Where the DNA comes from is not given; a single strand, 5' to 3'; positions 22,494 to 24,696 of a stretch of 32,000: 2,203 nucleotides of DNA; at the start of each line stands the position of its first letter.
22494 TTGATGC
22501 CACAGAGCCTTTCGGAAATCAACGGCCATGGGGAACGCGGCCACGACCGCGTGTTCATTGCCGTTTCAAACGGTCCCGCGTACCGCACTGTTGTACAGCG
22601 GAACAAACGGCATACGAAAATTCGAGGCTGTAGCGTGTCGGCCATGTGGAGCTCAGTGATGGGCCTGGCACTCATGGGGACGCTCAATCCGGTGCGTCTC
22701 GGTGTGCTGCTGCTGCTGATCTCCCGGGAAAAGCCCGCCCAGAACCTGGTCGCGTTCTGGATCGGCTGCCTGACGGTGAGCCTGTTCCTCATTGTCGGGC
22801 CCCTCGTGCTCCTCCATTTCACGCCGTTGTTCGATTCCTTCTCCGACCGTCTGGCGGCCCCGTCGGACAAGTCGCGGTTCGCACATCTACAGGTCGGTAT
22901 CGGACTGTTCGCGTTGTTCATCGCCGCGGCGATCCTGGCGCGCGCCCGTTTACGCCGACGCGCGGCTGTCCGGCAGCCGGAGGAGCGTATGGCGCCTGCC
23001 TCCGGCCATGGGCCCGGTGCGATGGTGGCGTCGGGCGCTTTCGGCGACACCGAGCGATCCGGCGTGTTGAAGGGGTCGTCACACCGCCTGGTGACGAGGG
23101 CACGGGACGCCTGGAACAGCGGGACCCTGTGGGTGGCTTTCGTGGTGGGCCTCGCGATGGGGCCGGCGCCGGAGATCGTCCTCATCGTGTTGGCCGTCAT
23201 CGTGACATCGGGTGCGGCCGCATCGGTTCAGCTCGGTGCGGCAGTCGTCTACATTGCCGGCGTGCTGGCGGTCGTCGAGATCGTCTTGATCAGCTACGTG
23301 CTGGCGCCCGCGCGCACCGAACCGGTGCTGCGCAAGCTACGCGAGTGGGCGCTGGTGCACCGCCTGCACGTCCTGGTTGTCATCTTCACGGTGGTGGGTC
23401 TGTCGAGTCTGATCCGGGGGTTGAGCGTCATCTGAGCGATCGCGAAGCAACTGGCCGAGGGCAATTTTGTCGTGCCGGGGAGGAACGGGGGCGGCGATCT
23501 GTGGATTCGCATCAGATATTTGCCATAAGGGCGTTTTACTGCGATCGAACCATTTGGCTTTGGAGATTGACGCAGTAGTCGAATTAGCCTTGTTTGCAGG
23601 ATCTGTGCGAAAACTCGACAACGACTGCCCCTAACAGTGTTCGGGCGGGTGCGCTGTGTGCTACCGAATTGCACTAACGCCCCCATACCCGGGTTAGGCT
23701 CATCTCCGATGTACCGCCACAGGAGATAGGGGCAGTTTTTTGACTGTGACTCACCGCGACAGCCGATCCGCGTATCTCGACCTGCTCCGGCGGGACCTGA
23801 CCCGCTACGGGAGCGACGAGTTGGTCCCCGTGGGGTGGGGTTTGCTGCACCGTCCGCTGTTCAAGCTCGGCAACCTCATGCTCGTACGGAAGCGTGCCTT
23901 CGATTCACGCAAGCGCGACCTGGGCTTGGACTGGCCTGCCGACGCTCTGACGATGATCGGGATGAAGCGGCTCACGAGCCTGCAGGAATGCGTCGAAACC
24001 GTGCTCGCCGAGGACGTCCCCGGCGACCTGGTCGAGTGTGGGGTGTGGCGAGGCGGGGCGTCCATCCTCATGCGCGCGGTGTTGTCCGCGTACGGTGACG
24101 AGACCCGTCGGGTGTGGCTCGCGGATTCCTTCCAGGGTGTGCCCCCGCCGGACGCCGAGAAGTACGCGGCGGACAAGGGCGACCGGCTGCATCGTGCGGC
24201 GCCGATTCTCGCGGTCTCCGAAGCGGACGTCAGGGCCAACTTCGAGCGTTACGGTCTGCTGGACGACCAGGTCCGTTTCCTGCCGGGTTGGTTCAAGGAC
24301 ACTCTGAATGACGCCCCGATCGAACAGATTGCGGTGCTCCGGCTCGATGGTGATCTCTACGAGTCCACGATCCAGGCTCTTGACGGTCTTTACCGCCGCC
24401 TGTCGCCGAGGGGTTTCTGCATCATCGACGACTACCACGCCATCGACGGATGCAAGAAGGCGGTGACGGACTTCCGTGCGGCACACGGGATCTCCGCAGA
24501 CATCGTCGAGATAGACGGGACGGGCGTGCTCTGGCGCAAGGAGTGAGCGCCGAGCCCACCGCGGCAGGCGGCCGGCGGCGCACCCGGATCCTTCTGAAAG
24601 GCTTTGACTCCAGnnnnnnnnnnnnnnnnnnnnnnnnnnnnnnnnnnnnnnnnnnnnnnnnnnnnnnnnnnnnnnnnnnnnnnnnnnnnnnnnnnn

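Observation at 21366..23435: Divergent sulfotransferase / GAP-Sap-like membrane protein pair embedded in the GPL locus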

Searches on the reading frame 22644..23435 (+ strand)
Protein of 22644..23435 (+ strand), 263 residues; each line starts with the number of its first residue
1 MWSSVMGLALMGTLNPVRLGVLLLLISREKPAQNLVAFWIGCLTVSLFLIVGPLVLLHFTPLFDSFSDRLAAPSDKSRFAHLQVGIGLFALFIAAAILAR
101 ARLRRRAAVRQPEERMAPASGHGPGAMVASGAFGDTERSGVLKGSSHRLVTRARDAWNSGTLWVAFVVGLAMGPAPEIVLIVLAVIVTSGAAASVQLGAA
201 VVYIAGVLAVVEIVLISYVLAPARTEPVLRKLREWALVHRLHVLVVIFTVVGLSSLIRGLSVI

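Call 6: search_protein_families(library=ncbifam, proteins=[window:22644-23435:+], max_evalue=0.01)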
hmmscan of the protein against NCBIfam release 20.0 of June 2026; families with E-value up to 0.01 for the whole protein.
window:22644-23435:+ (263 aa): 0 families

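Call 7: search_protein_families(library=pfam, proteins=[window:22644-23435:+], max_evalue=0.01)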
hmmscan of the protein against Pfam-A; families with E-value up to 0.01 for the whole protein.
window:22644-23435:+ (263 aa): 1 family
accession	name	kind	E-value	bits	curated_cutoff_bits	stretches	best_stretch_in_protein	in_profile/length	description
PF11139.14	SfLAP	-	3.2e-42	144.8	35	1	5-261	1-213/213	Sap, sulfolipid-1-addressing protein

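Call 43: find_homologous_proteins(query=window:22644-23435:+, max_evalue=0.001)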
Query window:22644-23435:+ (263 aa): 206 proteins with E <= 0.001 among 8000 candidates; the best 120 are listed.
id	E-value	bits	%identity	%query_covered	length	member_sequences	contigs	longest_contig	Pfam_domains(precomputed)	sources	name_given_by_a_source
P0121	3.8e-154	529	100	98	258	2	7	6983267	PF11139.15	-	-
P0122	1.2e-135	469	87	100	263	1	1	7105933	PF11139.15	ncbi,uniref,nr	ncbi:GAP family protein [Mycolicibacterium goodii]|uniref:Gap protein n=1 Tax=Mycolicibacterium good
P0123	1.4e-123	429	80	100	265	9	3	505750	PF11139.15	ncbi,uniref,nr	ncbi:GAP family protein [Mycolicibacterium goodii]|uniref:GAP family protein n=1 Tax=Mycolicibacteri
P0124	8.3e-121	420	81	98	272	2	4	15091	PF11139.15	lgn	-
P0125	1.5e-87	311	58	100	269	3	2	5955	PF11139.15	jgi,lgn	jgi:hypothetical protein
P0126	2.2e-84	301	55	100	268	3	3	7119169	PF11139.15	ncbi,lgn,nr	ncbi:GAP family protein [Mycolicibacterium smegmatis]|nr:GAP family protein [Mycolicibacterium smegm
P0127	2.5e-84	301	55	100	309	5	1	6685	PF11139.15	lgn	-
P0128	2.8e-83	297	56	100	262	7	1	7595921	PF11139.15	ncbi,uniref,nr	ncbi:GAP family protein [Mycobacterium dioxanotrophicus]|uniref:GAP family protein n=1 Tax=Mycobacte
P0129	3.5e-83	297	60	99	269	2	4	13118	PF11139.15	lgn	-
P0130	5.5e-82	293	55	100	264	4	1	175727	PF11139.15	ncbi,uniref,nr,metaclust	ncbi:hypothetical protein A5784_17785 [Mycobacterium sp. 852013-50091_SCH5140682]|uniref:GAP family 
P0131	8.2e-81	289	55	100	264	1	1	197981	PF11139.15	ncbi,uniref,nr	ncbi:GAP family protein [Mycobacterium aquaticum]|uniref:Gap protein n=1 Tax=Mycobacterium aquaticum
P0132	1.1e-80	289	55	100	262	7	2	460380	PF11139.15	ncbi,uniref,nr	ncbi:GAP family protein [Mycolicibacterium brisbanense]|uniref:GAP family protein n=1 Tax=Mycoliciba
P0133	1.7e-78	281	58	99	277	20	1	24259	PF11139.15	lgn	-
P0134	2.5e-74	268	56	99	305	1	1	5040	PF11139.15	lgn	-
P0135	2.5e-59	219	44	99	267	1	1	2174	PF11139.15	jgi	jgi:Sap, sulfolipid-1-addressing protein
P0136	6.9e-59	217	44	99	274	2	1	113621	PF11139.15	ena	-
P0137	1.1e-57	213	43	99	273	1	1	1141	PF11139.15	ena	-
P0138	3.6e-57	212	48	97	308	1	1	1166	PF11139.15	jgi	jgi:hypothetical protein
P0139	3.0e-56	209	45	99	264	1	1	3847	PF11139.15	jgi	jgi:hypothetical protein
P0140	7.6e-56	207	46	98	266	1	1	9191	PF11139.15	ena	-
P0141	1.9e-54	203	45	100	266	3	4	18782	PF11139.15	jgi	jgi:hypothetical protein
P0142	2.1e-54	203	45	100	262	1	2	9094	PF11139.15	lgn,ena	-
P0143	2.4e-54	202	44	100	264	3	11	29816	PF11139.15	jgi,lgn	jgi:hypothetical protein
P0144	2.7e-54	202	43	98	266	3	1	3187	PF11139.15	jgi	jgi:hypothetical protein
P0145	3.4e-54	202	42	99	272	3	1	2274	PF11139.15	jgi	jgi:uncharacterized protein YggT (Ycf19 family)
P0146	3.5e-54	202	45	100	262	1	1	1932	PF11139.15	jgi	jgi:hypothetical protein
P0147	4.3e-54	201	46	100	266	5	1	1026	PF11139.15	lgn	-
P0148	5.2e-54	201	43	100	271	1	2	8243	PF11139.15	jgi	jgi:hypothetical protein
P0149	7.1e-54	201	45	100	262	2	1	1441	PF11139.15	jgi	jgi:hypothetical protein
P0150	7.1e-54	201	44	100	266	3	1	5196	PF11139.15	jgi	jgi:Sap, sulfolipid-1-addressing protein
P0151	8.9e-54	200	46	99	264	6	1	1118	PF11139.15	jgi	jgi:hypothetical protein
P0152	9.0e-54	200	45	100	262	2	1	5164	PF11139.15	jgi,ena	-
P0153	1.0e-53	200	45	99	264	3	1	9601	PF11139.15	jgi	jgi:hypothetical protein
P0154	1.3e-53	200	42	100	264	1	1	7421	PF11139.15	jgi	jgi:hypothetical protein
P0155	1.3e-53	200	45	89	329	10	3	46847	PF11139.15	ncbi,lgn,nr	ncbi:GAP family protein [Mycobacterium mantenii]|nr:GAP family protein [Mycobacterium mantenii]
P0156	1.7e-53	200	44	100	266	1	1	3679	PF11139.15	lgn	-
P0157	2.1e-53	199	44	100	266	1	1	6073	PF11139.15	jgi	jgi:hypothetical protein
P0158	2.3e-53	199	45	100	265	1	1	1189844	PF11139.15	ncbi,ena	-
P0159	2.3e-53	199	45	100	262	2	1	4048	PF11139.15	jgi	-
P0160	2.7e-53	199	43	99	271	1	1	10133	PF11139.15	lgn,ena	-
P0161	3.7e-53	198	43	98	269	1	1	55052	PF11139.15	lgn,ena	-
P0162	5.6e-53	198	45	100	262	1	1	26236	PF11139.15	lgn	-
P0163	7.4e-53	197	41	100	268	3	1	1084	PF11139.15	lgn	-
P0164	7.7e-53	197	46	100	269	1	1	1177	PF11139.15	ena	-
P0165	9.4e-53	197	42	99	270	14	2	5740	PF11139.15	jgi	jgi:hypothetical protein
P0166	1.2e-52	197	43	100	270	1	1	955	PF11139.15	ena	-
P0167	1.4e-52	197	42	100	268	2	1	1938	PF11139.15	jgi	jgi:hypothetical protein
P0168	1.4e-52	197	44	100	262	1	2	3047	PF11139.15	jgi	jgi:hypothetical protein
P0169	1.7e-52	196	43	100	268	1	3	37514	PF11139.15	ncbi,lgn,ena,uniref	ncbi:MAG: GAP family protein [Mycobacterium sp.]|uniref:GAP family protein n=1 Tax=Mycobacterium sp.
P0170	1.8e-52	196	44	100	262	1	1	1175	PF11139.15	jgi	-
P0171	2.2e-52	196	44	100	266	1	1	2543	PF11139.15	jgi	jgi:hypothetical protein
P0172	2.5e-52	196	44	100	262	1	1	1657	PF11139.15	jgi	jgi:hypothetical protein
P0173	3.1e-52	195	42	99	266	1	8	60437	PF11139.15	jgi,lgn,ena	jgi:hypothetical protein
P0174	3.8e-52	195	42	98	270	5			PF11139.15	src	-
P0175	3.8e-52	195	44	100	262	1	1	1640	PF11139.15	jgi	jgi:hypothetical protein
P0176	4.2e-52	195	44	100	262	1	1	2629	PF11139.15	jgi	jgi:hypothetical protein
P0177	5.4e-52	195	45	98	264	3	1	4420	PF11139.15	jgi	jgi:hypothetical protein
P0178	9.0e-52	194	45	98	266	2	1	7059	PF11139.15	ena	-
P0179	9.3e-52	194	42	99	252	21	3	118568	PF11139.15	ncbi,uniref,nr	ncbi:GAP family protein [Mycobacteroides franklinii]|uniref:GAP family protein n=1 Tax=Mycobacteroid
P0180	9.8e-52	194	44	98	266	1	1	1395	PF11139.15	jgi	jgi:hypothetical protein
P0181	1.0e-51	194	42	100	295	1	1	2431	PF11139.15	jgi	jgi:hypothetical protein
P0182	1.3e-51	193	42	100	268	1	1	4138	PF11139.15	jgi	jgi:Sap, sulfolipid-1-addressing protein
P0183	1.4e-51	193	42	100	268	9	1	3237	PF11139.15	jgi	jgi:Sap, sulfolipid-1-addressing protein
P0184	1.4e-51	193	47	100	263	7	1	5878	PF11139.15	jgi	jgi:hypothetical protein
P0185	1.5e-51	193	43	100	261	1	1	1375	PF11139.15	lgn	-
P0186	1.6e-51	193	43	100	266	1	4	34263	PF11139.15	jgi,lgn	jgi:hypothetical protein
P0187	1.6e-51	193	44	100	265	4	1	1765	PF11139.15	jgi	jgi:hypothetical protein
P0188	1.9e-51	193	43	100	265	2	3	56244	PF11139.15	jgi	jgi:hypothetical protein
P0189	2.0e-51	193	46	100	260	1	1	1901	PF11139.15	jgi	jgi:hypothetical protein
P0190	2.5e-51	192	44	98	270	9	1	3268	PF11139.15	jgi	jgi:hypothetical protein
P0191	3.4e-51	192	43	98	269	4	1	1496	PF11139.15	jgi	jgi:hypothetical protein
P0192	4.0e-51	192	43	99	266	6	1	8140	PF11139.15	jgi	jgi:hypothetical protein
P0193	4.2e-51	192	42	100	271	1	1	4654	PF11139.15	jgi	jgi:hypothetical protein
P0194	4.3e-51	192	46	100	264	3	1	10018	PF11139.15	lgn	-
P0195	4.5e-51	192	46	100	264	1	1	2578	PF11139.15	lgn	-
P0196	4.9e-51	191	41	99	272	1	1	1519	PF11139.15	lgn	-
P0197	5.0e-51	191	42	99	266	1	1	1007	PF11139.15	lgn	-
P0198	5.1e-51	191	42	100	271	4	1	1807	PF11139.15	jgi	jgi:hypothetical protein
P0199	6.6e-51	191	43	100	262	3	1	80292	PF11139.15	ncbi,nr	ncbi:MAG: Integral rane protein [Mycobacterium sp.]|nr:Integral rane protein [Mycobacterium sp.]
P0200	6.8e-51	191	42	100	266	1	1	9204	PF11139.15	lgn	-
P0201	9.2e-51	191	46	98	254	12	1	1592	PF11139.15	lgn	-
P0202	1.2e-50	190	43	98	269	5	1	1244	PF11139.15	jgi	jgi:hypothetical protein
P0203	1.2e-50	190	43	100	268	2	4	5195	PF11139.15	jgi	jgi:hypothetical protein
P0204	1.4e-50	190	42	100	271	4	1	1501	PF11139.15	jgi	jgi:Sap, sulfolipid-1-addressing protein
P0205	1.6e-50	190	45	100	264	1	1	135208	PF11139.15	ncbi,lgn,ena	-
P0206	1.6e-50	190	42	100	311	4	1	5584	PF11139.15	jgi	jgi:hypothetical protein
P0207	1.7e-50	190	40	98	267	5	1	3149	PF11139.15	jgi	jgi:hypothetical protein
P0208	2.0e-50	190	44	97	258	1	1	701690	PF11139.15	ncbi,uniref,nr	ncbi:GAP family protein [Mycobacterium sp. AZCC_0083]|uniref:GAP family protein n=1 Tax=Mycobacteriu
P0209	2.1e-50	189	45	98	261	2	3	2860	PF11139.15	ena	-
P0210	2.2e-50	189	41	100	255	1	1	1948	PF11139.15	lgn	-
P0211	2.2e-50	189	44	100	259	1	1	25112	PF11139.15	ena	-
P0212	2.7e-50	189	43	99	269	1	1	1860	PF11139.15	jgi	jgi:Sap, sulfolipid-1-addressing protein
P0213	2.8e-50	189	43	98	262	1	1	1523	PF11139.15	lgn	-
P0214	2.9e-50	189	42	100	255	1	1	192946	PF11139.15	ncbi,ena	-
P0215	3.5e-50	189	44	91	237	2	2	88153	PF11139.15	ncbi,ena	-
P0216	3.5e-50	189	46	98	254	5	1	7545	PF11139.15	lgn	-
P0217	3.9e-50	189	45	98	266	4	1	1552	PF11139.15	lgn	-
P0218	3.9e-50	189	45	100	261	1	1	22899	PF11139.15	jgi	jgi:hypothetical protein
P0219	4.6e-50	188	44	99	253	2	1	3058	PF11139.15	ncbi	-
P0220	5.1e-50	188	41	100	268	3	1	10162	PF11139.15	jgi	jgi:hypothetical protein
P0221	5.1e-50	188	41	100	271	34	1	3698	PF11139.15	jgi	jgi:ABC-type nickel/cobalt efflux system permease component RcnA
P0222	6.2e-50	188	39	100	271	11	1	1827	PF11139.15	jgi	jgi:Sap, sulfolipid-1-addressing protein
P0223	6.4e-50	188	42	100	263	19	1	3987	PF11139.15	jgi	jgi:Sap, sulfolipid-1-addressing protein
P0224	6.5e-50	188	40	100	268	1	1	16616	PF11139.15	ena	-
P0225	9.3e-50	187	42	99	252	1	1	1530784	PF11139.15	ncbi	ncbi:GAP family protein [Mycobacteriaceae bacterium NPDC060252]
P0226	1.1e-49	187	40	98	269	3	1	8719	PF11139.15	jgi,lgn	jgi:hypothetical protein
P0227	1.2e-49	187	44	100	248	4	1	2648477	PF11139.15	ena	-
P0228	1.5e-49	187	42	100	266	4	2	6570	PF11139.15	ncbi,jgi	jgi:hypothetical protein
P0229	1.6e-49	187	43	100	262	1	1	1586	PF11139.15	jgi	jgi:hypothetical protein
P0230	1.6e-49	187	42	100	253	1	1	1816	PF11139.15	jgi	jgi:Sap, sulfolipid-1-addressing protein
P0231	1.7e-49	186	40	98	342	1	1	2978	PF11139.15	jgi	jgi:hypothetical protein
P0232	1.8e-49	186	43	100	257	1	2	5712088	PF11139.15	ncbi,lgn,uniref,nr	ncbi:hypothetical protein MMAD_24280 [Mycolicibacterium madagascariense]|uniref:Gap protein n=1 Tax=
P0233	1.8e-49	186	41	98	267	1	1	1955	PF11139.15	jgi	jgi:hypothetical protein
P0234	2.3e-49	186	42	100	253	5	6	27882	PF11139.15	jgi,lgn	jgi:Sap, sulfolipid-1-addressing protein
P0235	3.3e-49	186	43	96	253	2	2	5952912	PF11139.15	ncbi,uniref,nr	ncbi:hypothetical protein MPRM_43760 [Mycobacterium parmense]|uniref:Uncharacterized protein n=1 Tax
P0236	3.3e-49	185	44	100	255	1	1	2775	PF11139.15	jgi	jgi:hypothetical protein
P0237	3.6e-49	185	42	100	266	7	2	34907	PF11139.15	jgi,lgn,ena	-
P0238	4.6e-49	185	43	98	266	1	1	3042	PF11139.15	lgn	-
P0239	6.5e-49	185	41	100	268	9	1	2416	PF11139.15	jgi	jgi:Sap, sulfolipid-1-addressing protein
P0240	6.9e-49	184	41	100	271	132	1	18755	PF11139.15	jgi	jgi:Sap, sulfolipid-1-addressing protein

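Call 46: find_encoding_contigs(protein=P0126, flank=8000, max_places=2)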
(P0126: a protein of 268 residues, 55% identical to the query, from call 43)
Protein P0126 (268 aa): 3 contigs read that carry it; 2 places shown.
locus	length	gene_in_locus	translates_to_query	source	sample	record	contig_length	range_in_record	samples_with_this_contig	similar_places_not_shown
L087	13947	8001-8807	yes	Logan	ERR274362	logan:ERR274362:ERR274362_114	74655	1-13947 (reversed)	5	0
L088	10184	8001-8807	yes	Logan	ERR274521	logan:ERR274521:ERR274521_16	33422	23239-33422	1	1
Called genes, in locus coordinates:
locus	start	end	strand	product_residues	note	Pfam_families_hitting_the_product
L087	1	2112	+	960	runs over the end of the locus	PF03176:MMPL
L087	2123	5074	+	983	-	PF03176:MMPL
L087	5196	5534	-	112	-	-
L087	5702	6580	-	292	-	PF00483:NTP_transferase, PF12804:NTP_transf_3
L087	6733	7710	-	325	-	PF13469:Sulfotransfer_3 (faint)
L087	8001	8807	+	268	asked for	PF11139:SfLAP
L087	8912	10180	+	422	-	PF03033:Glyco_transf_28 (weak), PF06722:EryCIII-like_C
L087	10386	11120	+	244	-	PF13578:Methyltransf_24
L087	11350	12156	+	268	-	PF05711:TylF, PF13578:Methyltransf_24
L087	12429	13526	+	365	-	PF06722:EryCIII-like_C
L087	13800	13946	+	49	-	?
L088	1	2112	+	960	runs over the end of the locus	PF03176:MMPL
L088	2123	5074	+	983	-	PF03176:MMPL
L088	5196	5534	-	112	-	-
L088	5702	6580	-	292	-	PF00483:NTP_transferase, PF12804:NTP_transf_3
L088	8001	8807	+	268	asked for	PF11139:SfLAP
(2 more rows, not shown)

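Call 56: find_encoding_contigs(protein=P0179, flank=7000, max_places=1)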
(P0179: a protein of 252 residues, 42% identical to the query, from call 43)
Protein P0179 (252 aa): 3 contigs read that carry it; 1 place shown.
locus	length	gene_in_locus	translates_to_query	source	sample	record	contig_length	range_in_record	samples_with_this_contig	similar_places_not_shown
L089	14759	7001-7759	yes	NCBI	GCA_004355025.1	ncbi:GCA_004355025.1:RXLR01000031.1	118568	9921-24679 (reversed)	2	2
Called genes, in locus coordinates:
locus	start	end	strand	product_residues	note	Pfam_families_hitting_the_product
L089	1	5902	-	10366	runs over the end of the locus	-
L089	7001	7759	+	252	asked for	PF11139:SfLAP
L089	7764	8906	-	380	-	PF00355:Rieske, PF19298:KshA_C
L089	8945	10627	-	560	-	PF00501:AMP-binding, PF13193:AMP-binding_C (weak)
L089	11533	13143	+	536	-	PF01039:Carboxyl_trans, PF03255:ACCA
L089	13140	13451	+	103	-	PF13822:ACC_epsilon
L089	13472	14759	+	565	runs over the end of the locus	PF02545:Maf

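Call 57: find_encoding_contigs(protein=P0155, flank=7000, max_places=1)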
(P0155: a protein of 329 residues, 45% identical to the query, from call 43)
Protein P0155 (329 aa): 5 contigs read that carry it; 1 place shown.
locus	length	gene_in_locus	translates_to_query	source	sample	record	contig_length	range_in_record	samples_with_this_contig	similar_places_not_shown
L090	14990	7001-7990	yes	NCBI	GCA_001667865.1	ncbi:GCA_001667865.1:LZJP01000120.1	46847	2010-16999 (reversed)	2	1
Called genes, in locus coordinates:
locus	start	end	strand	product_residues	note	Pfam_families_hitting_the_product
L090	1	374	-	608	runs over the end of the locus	PF00501:AMP-binding, PF23024:AMP-dom_DIP2-like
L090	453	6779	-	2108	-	PF00109:ketoacyl-synt, PF02801:Ketoacyl-synt_C, PF16197:KAsynt_C_assoc, PF22621:CurL-like_PKS_C, PF22336:RhiE-like_linker, PF00698:Acyl_transf_1, PF21089:PKS_DH_N, PF14765:PS-DH, +7 more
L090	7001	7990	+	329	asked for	PF11139:SfLAP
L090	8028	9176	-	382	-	PF01266:DAO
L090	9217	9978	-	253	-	PF13489:Methyltransf_23 (weak), PF05175:MTS (weak), PF08241:Methyltransf_11, PF08242:Methyltransf_12, PF13649:Methyltransf_25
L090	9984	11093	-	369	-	PF01063:Aminotran_4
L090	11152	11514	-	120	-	PF07366:SnoaL (weak), PF12680:SnoaL_2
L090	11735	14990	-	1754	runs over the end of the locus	PF00550:PP-binding, PF00668:Condensation, PF00501:AMP-binding, PF13193:AMP-binding_C, PF00550:PP-binding, PF00975:Thioesterase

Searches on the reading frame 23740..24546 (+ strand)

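Call 6: search_protein_families(library=ncbifam, proteins=[window:23740-24546:+], max_evalue=0.01)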
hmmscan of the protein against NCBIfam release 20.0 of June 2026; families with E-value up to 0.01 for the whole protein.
window:23740-24546:+ (268 aa): 0 families

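Call 7: search_protein_families(library=pfam, proteins=[window:23740-24546:+], max_evalue=0.01)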
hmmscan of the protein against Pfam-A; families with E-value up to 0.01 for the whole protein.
window:23740-24546:+ (268 aa): 2 families
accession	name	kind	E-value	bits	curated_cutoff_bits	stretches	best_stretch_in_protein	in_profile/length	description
PF05711.17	TylF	-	1.5e-101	339.5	23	1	11-267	3-264/264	Macrocin-O-methyltransferase (TylF)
PF13578.12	Methyltransf_24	-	5.1e-10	40.6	26.3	1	98-232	1-105/105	Methyltransferase domain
